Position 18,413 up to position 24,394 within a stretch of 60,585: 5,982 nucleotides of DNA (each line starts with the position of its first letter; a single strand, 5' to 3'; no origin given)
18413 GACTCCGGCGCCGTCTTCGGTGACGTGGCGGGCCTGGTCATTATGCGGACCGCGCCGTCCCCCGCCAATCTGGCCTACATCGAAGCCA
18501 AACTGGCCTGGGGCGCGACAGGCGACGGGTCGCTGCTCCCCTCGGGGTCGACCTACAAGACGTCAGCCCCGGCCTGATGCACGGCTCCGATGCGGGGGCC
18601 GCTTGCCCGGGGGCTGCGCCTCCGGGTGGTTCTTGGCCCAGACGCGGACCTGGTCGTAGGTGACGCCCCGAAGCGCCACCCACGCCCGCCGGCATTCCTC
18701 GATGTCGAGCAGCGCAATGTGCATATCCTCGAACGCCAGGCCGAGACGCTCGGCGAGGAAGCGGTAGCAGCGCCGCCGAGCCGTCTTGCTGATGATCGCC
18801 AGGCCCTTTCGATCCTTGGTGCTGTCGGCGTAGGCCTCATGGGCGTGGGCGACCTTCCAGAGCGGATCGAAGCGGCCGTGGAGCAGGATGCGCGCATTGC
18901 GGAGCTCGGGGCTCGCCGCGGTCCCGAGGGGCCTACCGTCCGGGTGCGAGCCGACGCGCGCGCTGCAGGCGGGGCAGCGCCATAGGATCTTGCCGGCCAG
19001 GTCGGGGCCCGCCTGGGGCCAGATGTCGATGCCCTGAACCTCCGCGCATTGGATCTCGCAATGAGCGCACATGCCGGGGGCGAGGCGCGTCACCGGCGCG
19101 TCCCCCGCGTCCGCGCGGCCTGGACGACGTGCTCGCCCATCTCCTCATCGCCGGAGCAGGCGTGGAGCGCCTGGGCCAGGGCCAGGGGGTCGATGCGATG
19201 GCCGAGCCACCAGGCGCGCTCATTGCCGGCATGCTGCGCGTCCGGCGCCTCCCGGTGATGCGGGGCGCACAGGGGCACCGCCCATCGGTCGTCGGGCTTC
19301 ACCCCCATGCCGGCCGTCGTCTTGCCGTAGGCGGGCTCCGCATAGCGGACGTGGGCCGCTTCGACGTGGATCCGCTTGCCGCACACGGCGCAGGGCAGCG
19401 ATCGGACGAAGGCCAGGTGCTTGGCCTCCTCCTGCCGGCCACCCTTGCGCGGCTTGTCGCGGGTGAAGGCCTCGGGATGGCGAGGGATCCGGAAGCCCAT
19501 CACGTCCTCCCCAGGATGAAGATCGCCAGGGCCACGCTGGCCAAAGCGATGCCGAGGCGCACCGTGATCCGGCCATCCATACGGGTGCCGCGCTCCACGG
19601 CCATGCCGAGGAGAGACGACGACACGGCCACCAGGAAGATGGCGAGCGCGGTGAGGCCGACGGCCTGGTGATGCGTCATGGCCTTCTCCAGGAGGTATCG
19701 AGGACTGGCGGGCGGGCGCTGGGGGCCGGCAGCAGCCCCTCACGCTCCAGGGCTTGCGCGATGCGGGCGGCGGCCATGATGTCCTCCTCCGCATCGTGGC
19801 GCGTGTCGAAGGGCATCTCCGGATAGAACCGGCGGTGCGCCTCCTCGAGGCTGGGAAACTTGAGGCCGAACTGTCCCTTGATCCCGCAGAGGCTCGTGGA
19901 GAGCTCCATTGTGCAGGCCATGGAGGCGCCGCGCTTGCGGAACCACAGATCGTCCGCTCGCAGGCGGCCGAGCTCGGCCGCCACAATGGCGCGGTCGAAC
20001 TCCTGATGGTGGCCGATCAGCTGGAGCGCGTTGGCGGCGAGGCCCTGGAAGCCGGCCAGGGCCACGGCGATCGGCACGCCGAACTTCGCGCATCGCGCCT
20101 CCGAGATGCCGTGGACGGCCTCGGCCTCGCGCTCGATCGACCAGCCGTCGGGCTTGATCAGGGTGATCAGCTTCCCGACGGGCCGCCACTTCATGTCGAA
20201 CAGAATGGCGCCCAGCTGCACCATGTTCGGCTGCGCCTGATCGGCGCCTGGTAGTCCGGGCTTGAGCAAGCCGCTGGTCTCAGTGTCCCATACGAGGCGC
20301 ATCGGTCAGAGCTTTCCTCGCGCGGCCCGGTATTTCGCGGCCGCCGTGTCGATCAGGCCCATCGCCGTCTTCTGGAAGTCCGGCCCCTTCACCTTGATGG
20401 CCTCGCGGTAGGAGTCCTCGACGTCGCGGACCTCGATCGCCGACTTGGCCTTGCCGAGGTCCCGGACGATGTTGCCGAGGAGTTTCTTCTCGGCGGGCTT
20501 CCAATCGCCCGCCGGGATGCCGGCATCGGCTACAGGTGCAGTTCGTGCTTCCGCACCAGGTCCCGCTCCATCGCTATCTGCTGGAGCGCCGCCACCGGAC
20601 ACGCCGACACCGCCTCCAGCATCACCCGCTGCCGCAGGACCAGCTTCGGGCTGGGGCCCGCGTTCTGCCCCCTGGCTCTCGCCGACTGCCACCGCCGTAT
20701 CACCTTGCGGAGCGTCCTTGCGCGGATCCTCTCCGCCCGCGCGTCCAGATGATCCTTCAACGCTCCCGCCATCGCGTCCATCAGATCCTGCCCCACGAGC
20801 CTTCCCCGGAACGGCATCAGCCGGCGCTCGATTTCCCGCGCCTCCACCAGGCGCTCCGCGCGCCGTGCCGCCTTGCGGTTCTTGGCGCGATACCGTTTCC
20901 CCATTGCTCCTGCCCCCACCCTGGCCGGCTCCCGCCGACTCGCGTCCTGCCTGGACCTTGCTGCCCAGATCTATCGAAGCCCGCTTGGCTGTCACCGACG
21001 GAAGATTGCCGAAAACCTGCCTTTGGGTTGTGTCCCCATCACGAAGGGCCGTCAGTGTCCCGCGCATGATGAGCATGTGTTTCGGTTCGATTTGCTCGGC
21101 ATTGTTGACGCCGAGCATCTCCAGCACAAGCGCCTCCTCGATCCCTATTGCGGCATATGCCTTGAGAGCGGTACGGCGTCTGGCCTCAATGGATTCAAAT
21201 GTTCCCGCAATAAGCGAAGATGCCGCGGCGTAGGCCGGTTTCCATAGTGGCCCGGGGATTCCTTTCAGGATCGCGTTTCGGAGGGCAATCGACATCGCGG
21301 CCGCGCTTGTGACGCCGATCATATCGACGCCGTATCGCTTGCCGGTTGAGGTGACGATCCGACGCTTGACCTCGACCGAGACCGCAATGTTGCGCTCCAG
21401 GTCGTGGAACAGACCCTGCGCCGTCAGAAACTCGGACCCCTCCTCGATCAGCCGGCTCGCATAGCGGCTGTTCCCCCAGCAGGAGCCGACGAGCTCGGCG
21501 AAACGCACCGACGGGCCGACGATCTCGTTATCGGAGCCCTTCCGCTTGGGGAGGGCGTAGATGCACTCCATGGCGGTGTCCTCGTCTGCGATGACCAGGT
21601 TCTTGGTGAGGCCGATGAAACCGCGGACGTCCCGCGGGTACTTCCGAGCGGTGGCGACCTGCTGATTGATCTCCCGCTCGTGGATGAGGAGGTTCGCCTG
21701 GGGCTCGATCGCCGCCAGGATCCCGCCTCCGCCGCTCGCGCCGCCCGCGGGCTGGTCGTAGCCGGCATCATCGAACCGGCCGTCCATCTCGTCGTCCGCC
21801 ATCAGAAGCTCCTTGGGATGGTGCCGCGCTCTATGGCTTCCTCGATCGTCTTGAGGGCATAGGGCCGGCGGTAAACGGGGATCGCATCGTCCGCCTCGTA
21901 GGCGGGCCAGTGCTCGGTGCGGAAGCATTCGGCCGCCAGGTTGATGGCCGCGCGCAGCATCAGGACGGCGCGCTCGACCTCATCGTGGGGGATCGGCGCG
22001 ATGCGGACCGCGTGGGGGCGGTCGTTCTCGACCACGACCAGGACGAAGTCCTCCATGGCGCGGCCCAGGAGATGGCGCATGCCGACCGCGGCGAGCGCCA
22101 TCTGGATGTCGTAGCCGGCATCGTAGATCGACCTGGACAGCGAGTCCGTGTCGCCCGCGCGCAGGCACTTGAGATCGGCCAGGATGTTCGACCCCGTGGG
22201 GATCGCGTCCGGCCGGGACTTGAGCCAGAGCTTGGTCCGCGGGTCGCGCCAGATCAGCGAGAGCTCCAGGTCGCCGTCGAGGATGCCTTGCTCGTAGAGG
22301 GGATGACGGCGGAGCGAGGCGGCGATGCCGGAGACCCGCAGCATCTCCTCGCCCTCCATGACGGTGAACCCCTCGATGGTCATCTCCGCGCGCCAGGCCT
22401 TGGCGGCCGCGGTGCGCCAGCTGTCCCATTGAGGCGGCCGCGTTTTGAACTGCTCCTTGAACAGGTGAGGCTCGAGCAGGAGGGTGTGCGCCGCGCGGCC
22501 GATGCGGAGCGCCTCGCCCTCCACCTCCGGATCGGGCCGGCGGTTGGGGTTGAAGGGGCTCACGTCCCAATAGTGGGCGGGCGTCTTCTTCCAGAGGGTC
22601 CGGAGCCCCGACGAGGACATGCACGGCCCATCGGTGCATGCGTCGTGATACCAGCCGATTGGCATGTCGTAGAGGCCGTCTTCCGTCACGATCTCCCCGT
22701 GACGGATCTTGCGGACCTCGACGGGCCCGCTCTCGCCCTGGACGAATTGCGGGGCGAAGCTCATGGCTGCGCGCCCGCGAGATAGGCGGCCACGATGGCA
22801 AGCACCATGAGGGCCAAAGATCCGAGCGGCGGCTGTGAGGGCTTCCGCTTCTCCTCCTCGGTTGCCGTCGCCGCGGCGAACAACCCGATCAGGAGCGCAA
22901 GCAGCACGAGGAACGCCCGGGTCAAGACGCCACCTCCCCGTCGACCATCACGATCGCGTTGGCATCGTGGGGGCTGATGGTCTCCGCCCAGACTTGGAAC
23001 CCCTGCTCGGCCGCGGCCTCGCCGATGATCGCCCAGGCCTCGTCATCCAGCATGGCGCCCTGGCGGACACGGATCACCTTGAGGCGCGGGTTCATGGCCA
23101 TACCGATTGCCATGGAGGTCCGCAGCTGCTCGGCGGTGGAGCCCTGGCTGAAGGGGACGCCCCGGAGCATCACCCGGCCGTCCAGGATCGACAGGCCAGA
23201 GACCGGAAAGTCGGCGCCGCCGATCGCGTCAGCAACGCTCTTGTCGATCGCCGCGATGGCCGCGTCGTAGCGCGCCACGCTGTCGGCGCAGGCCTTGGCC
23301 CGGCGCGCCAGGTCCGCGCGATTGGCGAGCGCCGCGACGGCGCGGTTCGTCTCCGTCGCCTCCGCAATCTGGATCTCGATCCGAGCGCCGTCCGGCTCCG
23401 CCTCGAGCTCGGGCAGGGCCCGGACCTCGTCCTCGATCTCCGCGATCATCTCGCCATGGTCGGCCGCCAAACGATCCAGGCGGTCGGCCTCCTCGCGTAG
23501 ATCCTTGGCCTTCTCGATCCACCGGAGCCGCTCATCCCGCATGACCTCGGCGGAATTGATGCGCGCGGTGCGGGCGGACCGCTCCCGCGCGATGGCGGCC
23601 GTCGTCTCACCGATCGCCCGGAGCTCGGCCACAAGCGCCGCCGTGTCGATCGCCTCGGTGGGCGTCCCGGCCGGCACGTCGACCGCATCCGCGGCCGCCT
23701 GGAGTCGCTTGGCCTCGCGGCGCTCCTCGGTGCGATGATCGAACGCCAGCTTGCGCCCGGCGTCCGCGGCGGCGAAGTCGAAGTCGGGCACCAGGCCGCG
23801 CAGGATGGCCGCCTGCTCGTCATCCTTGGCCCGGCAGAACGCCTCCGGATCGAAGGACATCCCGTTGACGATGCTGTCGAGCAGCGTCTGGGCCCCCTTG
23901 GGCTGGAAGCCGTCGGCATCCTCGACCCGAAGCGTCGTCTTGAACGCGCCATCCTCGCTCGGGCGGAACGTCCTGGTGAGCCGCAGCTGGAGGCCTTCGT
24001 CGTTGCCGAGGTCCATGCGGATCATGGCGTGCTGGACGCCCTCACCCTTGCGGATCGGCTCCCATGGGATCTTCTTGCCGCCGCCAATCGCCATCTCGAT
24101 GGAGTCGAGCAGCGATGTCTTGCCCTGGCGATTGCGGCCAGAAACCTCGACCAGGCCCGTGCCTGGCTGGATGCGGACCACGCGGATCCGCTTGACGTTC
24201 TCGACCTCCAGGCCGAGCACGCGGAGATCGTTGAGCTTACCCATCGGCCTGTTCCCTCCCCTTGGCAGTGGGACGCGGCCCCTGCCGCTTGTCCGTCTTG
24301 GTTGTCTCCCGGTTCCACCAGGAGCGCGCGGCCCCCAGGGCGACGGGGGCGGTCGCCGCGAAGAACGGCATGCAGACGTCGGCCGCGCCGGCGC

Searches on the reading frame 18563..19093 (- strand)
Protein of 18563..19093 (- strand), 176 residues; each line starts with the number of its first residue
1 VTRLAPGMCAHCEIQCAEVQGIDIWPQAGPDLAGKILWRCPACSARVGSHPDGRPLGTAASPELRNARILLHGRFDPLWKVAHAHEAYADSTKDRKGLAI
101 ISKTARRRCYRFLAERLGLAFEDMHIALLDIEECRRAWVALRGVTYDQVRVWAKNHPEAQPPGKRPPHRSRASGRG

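Call 40: search_protein_families(library=phrogs, proteins=[window:18563-19093:-], max_evalue=0.0001)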
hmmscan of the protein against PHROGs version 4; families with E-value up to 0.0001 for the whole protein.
window:18563-19093:- (176 aa): 2 families
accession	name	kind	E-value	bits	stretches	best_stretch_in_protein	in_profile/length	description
phrog_1934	-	unknown function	2e-23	83.9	1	5-143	12-130/144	-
phrog_25081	-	unknown function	6.2e-09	36.8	1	63-137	5-59/75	-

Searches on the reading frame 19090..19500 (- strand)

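Call 40: search_protein_families(library=phrogs, proteins=[window:19090-19500:-], max_evalue=0.0001)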
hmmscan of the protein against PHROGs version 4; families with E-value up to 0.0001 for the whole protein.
window:19090-19500:- (136 aa): 4 families
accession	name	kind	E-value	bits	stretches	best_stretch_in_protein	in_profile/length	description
phrog_1588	-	unknown function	8.3e-15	55.8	1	9-114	11-112/132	-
phrog_96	-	DNA, RNA and nucleotide metabolism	4e-10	40.5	1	9-86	235-303/334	HNH endonuclease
phrog_131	-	DNA, RNA and nucleotide metabolism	5.4e-10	40.5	1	23-91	29-97/131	HNH endonuclease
phrog_18962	-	unknown function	2.2e-06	28.6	1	14-80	43-101/166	-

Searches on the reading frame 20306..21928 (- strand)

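Call 40: search_protein_families(library=phrogs, proteins=[window:20306-21928:-], max_evalue=0.0001)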
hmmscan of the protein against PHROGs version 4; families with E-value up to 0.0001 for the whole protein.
window:20306-21928:- (540 aa): 1 family
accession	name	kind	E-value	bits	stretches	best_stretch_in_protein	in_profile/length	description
phrog_3657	-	unknown function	9.1e-35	121.1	1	85-318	32-265/289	-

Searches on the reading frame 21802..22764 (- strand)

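Call 40: search_protein_families(library=phrogs, proteins=[window:21802-22764:-], max_evalue=0.0001)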
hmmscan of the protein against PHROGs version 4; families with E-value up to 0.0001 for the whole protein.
window:21802-22764:- (320 aa): 2 families
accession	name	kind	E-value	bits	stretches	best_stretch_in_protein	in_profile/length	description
phrog_412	-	DNA, RNA and nucleotide metabolism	4.7e-60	205.1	1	22-314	131-417/440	exonuclease VIII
phrog_607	-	DNA, RNA and nucleotide metabolism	1.8e-14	54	1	77-291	617-861/883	exonuclease VII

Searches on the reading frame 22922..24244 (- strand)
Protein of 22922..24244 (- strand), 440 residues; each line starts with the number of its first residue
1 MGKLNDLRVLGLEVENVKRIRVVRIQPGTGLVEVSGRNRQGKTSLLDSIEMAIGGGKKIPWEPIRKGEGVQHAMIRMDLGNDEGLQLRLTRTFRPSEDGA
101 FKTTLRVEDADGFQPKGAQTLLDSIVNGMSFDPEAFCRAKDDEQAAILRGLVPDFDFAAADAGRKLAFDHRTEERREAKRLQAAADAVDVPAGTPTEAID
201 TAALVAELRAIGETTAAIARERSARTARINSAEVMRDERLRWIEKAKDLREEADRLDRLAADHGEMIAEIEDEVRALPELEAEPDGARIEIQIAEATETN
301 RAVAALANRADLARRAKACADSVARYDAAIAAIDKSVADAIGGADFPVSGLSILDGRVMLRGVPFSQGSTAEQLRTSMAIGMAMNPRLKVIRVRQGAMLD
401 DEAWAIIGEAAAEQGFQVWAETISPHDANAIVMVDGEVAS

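Call 40: search_protein_families(library=phrogs, proteins=[window:22922-24244:-], max_evalue=0.0001)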
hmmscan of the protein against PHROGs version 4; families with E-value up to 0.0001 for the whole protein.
window:22922-24244:- (440 aa): 1 family
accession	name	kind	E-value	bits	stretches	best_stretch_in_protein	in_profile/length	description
phrog_1499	-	unknown function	1.5e-80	272.6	1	9-438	5-423/427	-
